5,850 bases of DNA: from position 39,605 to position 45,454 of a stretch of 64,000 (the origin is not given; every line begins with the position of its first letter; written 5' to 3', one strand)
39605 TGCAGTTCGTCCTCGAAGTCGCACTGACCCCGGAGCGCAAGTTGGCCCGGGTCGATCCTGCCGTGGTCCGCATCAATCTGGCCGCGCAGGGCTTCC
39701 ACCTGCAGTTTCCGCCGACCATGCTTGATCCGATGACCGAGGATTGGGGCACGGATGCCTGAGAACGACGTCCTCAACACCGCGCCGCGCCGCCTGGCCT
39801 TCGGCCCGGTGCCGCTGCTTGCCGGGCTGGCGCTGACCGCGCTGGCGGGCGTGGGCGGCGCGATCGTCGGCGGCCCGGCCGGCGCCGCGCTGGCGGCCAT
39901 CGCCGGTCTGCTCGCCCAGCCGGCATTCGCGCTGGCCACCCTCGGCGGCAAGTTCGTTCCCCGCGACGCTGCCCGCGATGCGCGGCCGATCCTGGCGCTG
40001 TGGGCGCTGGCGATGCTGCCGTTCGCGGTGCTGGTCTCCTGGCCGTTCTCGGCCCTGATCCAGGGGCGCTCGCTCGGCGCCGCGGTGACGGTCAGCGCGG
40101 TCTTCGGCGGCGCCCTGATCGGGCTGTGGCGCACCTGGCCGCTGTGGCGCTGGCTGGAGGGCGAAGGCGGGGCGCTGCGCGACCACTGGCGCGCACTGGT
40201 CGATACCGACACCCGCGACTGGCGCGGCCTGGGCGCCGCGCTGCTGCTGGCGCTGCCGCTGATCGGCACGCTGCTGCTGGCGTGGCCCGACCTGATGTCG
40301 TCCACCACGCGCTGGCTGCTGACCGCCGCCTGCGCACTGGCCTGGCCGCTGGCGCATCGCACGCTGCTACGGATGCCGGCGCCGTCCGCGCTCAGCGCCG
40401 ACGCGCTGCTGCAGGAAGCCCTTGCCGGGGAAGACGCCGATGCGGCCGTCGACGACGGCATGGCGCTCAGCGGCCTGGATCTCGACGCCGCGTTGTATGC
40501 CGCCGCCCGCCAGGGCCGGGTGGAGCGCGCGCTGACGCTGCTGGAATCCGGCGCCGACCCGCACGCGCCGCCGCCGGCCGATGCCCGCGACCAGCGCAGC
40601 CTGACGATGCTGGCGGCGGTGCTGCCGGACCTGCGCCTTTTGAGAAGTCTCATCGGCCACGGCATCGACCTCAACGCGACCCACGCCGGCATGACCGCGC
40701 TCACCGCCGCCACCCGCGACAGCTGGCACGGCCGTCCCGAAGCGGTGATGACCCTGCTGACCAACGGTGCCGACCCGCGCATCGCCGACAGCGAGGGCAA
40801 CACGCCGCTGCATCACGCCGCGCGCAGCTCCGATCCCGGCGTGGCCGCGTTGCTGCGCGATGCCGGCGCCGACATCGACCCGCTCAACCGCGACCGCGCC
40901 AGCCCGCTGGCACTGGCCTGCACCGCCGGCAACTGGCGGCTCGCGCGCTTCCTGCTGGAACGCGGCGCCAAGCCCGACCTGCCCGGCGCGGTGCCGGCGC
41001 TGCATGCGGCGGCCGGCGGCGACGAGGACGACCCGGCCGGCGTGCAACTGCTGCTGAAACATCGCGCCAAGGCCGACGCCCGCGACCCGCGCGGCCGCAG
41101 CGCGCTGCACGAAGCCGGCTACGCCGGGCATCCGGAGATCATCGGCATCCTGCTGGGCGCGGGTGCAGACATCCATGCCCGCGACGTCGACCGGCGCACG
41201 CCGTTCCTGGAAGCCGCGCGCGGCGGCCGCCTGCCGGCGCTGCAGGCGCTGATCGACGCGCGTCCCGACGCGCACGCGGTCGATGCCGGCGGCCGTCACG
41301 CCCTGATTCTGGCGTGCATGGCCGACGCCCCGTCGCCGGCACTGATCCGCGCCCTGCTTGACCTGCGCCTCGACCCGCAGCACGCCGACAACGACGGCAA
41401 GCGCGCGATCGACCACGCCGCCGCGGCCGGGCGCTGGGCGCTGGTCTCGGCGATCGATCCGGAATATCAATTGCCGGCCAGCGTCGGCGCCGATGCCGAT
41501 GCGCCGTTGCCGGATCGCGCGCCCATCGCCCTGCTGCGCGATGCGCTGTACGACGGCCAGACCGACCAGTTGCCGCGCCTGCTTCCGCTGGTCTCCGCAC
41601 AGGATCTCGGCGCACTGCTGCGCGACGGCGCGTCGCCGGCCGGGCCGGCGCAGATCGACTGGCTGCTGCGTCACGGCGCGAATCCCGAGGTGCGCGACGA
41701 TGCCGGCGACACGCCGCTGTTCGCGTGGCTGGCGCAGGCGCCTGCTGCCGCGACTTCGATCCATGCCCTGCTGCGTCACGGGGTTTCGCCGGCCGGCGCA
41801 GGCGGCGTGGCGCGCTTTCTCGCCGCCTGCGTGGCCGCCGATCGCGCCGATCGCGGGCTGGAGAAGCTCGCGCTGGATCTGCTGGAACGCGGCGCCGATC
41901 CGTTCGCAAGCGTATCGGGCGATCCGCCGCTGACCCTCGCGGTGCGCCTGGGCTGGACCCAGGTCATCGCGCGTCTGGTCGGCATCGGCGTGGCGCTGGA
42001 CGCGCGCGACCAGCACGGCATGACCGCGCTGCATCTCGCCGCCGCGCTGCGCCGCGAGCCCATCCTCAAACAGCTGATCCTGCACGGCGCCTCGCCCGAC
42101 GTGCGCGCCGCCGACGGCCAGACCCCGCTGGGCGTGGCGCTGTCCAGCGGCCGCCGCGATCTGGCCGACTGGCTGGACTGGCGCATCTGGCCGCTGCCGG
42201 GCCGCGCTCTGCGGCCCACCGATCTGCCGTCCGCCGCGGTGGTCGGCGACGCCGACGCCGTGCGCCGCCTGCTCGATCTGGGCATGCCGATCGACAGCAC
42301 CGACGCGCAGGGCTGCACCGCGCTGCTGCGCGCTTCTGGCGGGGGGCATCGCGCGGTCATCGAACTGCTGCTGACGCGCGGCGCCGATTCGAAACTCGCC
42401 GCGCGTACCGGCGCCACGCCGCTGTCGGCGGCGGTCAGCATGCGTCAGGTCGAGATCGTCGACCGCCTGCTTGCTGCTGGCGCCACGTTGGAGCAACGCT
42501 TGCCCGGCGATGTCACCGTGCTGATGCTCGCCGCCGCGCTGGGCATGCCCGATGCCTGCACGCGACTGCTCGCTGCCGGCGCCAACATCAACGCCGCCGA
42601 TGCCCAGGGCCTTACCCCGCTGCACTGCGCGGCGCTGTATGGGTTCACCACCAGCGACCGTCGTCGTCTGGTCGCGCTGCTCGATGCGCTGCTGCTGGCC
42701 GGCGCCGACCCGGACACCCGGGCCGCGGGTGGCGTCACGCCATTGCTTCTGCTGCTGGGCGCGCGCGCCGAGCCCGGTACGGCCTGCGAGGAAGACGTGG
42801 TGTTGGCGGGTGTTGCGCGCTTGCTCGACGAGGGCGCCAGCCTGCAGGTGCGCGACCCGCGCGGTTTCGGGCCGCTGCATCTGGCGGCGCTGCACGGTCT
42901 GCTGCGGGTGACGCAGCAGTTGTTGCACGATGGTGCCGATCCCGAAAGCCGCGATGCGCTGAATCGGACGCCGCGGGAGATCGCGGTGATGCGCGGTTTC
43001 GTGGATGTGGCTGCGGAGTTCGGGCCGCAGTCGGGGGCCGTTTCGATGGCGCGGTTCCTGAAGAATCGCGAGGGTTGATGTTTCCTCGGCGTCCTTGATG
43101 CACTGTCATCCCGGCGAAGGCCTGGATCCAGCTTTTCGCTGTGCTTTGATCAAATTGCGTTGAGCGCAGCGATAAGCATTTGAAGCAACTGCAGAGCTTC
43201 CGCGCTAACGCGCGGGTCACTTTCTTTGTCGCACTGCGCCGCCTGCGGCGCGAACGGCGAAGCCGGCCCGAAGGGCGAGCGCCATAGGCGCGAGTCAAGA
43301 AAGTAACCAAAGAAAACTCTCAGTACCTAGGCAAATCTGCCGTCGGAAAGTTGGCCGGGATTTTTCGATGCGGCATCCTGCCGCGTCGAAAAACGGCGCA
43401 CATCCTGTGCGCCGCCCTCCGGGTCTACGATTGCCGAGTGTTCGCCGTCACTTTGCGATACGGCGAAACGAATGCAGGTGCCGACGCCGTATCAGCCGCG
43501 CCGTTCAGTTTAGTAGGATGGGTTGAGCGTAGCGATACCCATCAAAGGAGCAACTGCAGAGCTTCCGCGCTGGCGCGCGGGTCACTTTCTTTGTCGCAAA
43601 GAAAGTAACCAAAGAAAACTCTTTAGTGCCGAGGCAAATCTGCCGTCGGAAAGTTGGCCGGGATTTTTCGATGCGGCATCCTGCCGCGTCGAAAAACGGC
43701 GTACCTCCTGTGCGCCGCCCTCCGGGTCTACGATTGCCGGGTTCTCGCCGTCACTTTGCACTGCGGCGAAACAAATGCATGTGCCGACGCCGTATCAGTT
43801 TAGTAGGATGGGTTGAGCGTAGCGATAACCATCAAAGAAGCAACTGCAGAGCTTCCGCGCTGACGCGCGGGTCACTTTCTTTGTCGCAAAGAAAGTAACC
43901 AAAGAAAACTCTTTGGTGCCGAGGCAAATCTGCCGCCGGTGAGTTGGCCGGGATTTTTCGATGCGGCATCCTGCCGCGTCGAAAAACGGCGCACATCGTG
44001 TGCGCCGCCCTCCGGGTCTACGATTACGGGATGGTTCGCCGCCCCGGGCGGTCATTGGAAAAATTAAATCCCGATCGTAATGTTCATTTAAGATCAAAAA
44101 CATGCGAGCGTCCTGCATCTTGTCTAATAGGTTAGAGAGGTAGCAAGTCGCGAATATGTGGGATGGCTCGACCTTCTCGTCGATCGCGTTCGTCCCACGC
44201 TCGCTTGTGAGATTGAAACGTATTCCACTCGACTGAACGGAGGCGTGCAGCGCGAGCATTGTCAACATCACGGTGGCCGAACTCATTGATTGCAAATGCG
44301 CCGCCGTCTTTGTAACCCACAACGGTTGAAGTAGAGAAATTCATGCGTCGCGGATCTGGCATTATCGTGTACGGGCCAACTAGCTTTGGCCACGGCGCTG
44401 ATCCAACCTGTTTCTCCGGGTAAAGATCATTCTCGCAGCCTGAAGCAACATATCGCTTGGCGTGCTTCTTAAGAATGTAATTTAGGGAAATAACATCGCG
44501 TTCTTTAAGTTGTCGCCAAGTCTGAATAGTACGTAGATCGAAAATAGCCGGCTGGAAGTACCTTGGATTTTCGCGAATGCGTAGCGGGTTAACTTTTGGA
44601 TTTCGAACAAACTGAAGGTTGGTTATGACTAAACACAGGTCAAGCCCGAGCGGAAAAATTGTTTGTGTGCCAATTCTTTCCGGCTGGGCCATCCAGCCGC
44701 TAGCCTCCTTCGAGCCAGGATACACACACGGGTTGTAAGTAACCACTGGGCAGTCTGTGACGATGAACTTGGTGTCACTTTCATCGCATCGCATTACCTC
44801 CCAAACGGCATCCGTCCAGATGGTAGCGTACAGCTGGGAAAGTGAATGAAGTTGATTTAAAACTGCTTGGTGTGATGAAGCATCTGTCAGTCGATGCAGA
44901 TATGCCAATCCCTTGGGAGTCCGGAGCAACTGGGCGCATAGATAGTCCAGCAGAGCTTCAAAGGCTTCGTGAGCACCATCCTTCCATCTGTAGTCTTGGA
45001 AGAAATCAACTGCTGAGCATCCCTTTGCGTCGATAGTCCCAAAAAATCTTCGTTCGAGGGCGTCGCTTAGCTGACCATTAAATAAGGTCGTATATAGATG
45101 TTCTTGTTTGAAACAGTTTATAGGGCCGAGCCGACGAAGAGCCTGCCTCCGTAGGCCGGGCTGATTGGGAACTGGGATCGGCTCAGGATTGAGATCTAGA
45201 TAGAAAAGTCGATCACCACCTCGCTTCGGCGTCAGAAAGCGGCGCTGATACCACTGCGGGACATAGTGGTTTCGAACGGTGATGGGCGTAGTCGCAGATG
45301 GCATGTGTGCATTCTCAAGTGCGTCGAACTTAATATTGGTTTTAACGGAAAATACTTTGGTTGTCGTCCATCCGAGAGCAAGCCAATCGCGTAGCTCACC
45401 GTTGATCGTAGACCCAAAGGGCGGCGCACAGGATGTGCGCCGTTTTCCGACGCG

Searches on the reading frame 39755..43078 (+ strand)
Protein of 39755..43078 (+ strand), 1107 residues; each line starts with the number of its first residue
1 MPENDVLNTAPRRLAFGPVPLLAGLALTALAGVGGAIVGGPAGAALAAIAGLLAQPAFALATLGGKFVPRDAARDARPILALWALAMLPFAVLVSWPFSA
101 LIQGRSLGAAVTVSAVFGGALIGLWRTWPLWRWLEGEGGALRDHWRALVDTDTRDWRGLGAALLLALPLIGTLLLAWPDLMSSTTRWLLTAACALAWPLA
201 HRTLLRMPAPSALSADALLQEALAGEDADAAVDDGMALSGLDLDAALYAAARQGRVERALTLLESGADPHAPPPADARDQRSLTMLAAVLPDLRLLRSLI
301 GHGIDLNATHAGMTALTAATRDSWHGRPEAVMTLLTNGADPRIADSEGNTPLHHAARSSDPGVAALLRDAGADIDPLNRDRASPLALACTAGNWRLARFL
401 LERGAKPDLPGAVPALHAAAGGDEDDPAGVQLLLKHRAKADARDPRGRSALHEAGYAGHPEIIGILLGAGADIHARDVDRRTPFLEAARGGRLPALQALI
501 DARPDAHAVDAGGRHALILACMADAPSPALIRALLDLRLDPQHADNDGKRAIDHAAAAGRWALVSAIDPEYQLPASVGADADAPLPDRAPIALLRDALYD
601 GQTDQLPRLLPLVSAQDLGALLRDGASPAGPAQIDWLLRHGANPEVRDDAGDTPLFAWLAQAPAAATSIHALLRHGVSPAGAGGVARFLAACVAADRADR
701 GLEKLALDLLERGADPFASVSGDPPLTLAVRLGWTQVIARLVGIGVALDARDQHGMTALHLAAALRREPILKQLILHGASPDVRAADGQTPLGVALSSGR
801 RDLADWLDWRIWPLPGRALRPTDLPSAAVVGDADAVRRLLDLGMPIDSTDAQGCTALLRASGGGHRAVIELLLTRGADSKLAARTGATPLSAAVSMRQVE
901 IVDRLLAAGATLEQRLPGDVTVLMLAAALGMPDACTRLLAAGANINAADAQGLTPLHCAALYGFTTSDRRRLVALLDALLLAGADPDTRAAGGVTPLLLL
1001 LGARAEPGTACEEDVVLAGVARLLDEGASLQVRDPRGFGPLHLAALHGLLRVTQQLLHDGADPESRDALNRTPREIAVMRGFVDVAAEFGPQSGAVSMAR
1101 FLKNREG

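Call 59: search_protein_families(library=pfam, proteins=[window:39755-43078:+], max_evalue=0.00001)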
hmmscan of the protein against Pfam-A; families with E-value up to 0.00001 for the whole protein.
window:39755-43078:+ (1107 aa): 6 families
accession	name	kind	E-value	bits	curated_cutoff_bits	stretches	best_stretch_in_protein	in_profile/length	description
PF12796.13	Ank_2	-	4e-83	274.5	27.3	6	325-408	7-87/90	Ankyrin repeats (3 copies)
PF13637.12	Ank_4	-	3.8e-66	218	22.7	4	925-964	3-42/50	Ankyrin repeats (many copies)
PF00023.36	Ank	-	4e-59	193.7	21.1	0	754-784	1-31/33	Ankyrin repeat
PF13606.12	Ank_3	-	3.7e-50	161.7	22.3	0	347-375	1-29/30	Ankyrin repeat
PF13857.12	Ank_5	-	6.3e-38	128.8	27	0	746-792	7-53/56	Ankyrin repeats (many copies)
PF24521.3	Ank_KRIT1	-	5.9e-11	42.7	80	0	821-907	19-106/149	KRIT1 ankyrin-repeats domain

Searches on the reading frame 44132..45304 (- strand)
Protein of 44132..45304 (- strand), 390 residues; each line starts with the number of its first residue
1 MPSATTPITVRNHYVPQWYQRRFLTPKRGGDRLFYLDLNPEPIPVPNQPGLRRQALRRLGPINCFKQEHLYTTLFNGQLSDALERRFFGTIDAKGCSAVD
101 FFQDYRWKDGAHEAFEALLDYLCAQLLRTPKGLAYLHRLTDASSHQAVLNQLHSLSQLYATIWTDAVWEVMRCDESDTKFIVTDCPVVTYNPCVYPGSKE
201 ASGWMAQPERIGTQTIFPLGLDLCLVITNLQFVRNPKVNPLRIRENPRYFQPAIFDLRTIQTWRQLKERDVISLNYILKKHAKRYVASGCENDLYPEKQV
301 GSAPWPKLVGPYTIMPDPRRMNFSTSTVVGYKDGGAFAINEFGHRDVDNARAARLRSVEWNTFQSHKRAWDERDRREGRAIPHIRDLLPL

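Call 59: search_protein_families(library=pfam, proteins=[window:44132-45304:-], max_evalue=0.00001)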
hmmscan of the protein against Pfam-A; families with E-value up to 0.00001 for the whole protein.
window:44132-45304:- (390 aa): 1 family
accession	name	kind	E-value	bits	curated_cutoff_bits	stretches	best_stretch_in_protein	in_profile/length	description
PF14022.11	DUF4238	-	1.8e-10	41.1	27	1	11-288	1-277/281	Protein of unknown function (DUF4238)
